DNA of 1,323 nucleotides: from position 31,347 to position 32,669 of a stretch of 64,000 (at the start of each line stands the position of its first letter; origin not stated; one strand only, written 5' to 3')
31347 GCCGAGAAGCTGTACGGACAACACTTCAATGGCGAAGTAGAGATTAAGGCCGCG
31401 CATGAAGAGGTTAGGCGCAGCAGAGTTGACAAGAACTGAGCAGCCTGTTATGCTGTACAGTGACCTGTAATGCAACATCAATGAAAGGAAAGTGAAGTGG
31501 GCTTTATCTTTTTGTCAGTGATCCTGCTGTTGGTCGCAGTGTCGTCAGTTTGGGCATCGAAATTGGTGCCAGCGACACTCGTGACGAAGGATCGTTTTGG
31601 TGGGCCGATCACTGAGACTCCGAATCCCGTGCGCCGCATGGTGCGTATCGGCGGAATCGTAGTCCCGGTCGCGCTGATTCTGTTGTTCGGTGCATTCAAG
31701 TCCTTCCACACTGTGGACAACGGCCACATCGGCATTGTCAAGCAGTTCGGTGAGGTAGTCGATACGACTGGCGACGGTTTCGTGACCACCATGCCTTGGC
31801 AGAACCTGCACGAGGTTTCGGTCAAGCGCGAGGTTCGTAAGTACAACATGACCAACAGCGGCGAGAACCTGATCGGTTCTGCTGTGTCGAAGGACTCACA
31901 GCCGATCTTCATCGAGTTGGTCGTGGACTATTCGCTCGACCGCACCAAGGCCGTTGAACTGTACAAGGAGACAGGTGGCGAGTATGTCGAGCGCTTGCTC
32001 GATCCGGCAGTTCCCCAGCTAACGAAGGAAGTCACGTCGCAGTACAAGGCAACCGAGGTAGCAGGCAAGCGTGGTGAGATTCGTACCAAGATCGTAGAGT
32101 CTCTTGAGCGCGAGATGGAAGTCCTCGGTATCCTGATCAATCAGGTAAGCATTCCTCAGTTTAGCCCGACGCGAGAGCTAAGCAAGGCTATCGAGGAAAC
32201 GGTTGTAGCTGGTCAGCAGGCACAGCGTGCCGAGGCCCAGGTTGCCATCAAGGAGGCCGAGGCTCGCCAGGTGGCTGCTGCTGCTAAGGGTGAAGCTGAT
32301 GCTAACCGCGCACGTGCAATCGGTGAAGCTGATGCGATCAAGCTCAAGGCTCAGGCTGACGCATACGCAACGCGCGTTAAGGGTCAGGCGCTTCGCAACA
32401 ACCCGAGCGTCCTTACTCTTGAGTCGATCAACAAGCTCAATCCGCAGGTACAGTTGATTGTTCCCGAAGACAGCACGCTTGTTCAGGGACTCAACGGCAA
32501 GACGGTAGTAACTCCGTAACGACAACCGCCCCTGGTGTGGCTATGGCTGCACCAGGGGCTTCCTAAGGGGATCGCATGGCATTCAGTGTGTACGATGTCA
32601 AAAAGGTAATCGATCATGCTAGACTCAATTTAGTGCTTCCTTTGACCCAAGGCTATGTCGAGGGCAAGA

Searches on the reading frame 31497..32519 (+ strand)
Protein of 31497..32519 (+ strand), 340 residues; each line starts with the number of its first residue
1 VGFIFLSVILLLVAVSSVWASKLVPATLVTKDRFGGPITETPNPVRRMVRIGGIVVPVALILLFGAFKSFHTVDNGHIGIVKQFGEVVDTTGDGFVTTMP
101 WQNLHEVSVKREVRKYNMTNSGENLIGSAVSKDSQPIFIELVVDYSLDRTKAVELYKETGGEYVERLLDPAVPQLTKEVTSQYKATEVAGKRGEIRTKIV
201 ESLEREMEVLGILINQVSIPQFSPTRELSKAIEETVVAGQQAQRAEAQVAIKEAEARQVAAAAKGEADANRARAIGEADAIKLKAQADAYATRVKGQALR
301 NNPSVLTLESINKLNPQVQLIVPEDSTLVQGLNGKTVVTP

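Call 13: search_protein_families(library=phrogs, proteins=[window:31497-32519:+], max_evalue=0.001)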
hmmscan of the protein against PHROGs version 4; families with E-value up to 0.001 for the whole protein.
window:31497-32519:+ (340 aa): 2 families
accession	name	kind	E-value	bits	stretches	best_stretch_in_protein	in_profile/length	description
phrog_200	-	other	6.4e-51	174.6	1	8-324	47-348/379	lipoprotein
phrog_38808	-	unknown function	3.5e-12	47.4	1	274-316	8-50/68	-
